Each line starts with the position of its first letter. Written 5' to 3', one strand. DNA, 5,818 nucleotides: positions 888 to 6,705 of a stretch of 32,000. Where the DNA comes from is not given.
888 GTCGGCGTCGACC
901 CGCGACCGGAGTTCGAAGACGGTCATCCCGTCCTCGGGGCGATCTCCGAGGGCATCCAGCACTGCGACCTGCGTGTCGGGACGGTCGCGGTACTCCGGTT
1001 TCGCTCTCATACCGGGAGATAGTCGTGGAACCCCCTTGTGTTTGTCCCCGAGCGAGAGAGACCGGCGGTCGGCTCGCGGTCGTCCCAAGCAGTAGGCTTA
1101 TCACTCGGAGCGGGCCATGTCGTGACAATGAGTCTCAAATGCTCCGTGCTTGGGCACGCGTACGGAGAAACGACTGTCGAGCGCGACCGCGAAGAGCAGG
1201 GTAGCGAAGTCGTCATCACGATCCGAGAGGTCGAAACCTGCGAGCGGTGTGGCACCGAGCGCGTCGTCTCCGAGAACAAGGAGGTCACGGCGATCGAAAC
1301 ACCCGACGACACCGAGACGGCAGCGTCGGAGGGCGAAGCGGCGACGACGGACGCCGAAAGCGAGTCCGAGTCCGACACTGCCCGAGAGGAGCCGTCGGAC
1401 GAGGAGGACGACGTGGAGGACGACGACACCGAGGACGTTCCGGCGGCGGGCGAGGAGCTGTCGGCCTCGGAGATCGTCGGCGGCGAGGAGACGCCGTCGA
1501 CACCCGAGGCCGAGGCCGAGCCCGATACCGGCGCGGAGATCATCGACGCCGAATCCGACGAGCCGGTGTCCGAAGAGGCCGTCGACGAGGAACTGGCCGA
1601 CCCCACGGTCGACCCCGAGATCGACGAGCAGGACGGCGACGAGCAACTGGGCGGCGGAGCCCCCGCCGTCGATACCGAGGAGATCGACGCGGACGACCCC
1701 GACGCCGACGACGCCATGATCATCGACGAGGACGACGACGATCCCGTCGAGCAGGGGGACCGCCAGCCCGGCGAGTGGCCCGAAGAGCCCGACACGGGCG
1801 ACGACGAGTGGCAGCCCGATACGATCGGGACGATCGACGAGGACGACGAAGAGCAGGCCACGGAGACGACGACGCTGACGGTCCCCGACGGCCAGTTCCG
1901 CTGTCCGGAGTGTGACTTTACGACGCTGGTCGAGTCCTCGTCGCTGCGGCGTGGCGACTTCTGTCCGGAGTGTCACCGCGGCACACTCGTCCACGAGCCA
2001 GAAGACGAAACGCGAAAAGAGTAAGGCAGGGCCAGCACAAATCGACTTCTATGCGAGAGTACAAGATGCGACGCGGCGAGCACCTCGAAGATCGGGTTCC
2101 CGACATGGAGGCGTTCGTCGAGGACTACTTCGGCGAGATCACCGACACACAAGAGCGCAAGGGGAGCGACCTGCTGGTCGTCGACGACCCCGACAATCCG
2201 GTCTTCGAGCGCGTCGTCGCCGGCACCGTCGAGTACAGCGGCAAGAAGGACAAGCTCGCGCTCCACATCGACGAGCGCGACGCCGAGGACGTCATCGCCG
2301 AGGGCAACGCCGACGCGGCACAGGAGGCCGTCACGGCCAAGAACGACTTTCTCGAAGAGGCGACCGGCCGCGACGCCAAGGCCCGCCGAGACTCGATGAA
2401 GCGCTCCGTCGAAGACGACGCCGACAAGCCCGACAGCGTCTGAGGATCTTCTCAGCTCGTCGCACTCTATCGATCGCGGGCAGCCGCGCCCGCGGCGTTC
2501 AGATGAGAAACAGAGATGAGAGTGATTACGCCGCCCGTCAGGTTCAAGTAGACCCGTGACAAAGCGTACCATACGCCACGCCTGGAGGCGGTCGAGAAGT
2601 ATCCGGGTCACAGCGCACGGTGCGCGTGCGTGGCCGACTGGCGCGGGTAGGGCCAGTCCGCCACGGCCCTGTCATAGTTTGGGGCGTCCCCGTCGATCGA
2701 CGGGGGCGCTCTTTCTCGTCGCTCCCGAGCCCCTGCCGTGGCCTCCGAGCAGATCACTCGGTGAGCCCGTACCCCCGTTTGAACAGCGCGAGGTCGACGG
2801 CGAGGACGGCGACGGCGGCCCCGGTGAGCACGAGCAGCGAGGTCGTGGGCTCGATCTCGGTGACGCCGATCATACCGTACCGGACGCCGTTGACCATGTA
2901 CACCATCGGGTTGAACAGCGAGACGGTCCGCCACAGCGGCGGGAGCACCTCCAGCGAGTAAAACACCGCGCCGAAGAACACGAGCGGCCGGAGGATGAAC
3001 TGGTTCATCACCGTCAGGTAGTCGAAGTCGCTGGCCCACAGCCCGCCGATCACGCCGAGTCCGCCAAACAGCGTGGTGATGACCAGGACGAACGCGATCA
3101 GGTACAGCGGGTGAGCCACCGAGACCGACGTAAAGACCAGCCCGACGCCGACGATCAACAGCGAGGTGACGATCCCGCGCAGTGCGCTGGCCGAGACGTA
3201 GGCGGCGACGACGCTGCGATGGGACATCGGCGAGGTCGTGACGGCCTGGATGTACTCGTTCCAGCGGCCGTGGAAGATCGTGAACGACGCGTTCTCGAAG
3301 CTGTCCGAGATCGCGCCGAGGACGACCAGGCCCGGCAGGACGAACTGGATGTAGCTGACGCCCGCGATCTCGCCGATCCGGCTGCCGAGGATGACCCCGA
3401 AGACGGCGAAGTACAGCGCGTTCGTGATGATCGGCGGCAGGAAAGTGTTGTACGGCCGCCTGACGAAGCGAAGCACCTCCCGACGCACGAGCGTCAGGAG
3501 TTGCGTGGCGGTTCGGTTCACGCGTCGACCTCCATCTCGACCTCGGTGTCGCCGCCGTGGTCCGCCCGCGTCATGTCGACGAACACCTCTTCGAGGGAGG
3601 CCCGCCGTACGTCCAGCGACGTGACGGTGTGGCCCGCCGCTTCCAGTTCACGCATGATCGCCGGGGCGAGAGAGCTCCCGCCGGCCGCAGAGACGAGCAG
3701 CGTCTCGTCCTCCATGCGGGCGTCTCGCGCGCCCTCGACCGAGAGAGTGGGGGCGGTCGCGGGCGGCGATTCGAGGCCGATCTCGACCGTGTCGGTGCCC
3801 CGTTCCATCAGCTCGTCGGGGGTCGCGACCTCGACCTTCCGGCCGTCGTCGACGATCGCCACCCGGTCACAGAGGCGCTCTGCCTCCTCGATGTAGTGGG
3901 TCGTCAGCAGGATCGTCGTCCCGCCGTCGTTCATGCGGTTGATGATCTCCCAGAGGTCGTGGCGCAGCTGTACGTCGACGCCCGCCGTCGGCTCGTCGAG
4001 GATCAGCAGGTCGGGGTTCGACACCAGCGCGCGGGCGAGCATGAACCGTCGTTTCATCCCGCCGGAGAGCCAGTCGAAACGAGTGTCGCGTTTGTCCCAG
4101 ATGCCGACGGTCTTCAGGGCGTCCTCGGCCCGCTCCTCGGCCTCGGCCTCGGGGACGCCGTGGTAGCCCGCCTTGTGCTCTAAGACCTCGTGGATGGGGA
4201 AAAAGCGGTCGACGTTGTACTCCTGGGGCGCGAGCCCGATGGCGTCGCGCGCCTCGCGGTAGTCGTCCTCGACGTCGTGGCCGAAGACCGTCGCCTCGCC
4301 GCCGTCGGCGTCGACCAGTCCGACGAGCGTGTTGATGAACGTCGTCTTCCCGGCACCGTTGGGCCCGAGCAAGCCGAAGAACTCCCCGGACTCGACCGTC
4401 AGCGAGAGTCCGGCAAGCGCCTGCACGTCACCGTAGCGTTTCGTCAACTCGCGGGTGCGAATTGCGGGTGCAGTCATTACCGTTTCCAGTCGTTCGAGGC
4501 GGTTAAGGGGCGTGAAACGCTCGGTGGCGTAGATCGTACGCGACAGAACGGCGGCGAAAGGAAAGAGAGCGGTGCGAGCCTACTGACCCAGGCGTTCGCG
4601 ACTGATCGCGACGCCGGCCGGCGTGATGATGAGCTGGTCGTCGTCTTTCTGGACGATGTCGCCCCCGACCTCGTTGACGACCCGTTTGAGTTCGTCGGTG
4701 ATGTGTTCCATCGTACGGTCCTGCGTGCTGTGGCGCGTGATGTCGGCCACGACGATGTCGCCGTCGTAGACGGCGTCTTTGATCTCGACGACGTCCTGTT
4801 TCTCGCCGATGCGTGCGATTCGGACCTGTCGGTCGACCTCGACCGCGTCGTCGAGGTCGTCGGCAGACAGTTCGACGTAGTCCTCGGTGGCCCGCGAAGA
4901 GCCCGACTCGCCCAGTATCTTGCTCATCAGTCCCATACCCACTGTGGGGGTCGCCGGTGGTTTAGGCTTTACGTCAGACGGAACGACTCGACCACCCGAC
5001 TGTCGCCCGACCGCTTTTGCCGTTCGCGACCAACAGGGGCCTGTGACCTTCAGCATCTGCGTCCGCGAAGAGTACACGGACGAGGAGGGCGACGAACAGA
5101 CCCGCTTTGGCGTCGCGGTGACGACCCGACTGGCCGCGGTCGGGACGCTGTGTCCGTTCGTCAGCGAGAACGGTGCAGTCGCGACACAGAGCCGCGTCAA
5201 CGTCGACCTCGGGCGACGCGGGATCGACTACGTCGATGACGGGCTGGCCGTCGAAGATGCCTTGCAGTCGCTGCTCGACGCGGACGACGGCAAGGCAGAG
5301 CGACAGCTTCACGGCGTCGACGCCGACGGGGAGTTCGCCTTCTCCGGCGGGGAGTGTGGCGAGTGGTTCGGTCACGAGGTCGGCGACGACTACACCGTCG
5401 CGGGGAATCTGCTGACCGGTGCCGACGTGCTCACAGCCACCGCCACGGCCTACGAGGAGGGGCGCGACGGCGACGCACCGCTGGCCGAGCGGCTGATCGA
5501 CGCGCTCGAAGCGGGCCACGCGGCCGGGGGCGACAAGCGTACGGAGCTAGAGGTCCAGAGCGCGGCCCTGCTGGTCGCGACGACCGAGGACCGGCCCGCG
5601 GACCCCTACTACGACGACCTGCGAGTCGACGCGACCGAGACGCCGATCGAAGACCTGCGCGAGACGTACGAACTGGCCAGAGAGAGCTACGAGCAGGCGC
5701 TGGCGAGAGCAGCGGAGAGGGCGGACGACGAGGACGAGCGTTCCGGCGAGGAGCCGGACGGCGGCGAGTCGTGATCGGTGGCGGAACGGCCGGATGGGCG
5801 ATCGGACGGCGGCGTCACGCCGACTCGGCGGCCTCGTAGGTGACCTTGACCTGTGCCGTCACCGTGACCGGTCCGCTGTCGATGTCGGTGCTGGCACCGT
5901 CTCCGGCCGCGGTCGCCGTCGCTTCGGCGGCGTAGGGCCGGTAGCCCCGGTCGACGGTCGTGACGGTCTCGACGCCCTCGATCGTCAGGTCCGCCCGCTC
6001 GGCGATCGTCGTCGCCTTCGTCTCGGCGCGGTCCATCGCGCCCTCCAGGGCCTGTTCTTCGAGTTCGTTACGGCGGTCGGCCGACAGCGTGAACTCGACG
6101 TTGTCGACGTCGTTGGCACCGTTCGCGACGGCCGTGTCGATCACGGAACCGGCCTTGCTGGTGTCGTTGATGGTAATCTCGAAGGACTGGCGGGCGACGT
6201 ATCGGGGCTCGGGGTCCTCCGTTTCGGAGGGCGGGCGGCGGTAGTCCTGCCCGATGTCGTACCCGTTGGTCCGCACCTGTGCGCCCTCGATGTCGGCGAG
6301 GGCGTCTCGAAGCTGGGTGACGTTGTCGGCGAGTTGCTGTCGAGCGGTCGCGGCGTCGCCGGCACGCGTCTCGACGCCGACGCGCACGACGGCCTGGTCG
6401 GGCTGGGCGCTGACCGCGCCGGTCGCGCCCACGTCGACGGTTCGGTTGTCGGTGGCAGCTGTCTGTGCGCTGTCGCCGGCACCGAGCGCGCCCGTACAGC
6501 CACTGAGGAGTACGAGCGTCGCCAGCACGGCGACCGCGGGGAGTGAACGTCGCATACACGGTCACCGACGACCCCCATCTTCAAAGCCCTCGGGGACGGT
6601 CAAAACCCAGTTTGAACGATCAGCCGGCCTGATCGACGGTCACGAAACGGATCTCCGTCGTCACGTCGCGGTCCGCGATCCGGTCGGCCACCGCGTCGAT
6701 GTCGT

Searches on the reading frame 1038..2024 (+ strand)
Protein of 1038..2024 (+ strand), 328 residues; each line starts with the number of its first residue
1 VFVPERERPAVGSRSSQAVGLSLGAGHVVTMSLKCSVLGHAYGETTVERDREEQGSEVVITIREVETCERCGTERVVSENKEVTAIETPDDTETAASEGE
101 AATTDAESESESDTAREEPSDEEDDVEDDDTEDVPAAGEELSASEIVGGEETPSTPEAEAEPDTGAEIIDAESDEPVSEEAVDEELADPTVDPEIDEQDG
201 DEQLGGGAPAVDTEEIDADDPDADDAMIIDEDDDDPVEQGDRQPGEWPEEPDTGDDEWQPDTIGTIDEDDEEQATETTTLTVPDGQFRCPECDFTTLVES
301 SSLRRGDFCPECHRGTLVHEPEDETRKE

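Call 13: search_protein_families(library=pfam, proteins=[window:1038-2024:+], max_evalue=0.001)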
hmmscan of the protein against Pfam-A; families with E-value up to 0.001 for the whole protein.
window:1038-2024:+ (328 aa): 2 families
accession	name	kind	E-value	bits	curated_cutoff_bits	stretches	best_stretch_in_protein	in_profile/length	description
PF23373.1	DUF7093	-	1.1e-38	134.2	27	1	31-267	1-191/214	Family of unknown function (DUF7093)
PF09723.15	Zn_ribbon_8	-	0.00081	19.8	34.4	0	286-316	5-36/41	Zinc ribbon domain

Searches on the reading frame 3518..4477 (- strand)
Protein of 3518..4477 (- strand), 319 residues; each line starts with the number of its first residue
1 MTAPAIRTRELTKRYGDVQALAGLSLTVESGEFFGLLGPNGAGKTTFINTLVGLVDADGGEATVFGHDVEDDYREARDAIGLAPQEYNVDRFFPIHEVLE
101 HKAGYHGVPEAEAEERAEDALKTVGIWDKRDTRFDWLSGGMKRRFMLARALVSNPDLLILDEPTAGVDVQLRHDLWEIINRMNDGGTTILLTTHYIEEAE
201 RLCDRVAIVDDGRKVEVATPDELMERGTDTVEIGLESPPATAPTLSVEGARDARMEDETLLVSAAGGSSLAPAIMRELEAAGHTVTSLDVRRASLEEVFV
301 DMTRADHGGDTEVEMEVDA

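Call 11: search_protein_families(library=pfam, proteins=[window:3518-4477:-], max_evalue=0.001)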
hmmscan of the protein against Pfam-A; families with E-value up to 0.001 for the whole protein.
window:3518-4477:- (319 aa): 4 families
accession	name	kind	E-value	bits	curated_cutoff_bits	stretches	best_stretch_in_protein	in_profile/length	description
PF00005.33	ABC_tran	-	4.1e-34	118.6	25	1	22-165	2-137/137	ABC transporter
PF13304.12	AAA_21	-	8.7e-14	52.7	27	1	128-194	229-298/304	AAA domain, putative AbiEii toxin, Type IV TA system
PF13732.12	DrrA1-3_C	-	1.4e-05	26.1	27.4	1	220-302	3-80/81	ATP-binding protein DrrA1-3-like, C-terminal domain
PF13604.12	AAA_30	-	0.00076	19.7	27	0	19-85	6-55/191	AAA domain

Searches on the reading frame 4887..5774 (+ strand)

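Call 11: search_protein_families(library=pfam, proteins=[window:4887-5774:+], max_evalue=0.001)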
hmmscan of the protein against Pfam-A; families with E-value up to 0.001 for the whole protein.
window:4887-5774:+ (295 aa): 1 family
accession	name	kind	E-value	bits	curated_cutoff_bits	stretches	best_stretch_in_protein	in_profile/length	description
PF06267.17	DUF1028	-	5.8e-61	206.1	26.2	1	54-257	1-193/193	Family of unknown function (DUF1028)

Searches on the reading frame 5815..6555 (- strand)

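Call 11: search_protein_families(library=pfam, proteins=[window:5815-6555:-], max_evalue=0.001)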
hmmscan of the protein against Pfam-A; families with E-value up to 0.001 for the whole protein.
window:5815-6555:- (246 aa): 1 family
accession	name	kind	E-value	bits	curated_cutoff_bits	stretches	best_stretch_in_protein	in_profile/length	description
PF04402.19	SIMPL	-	1.8e-41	143.1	25.2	1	41-240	2-205/205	Protein of unknown function (DUF541)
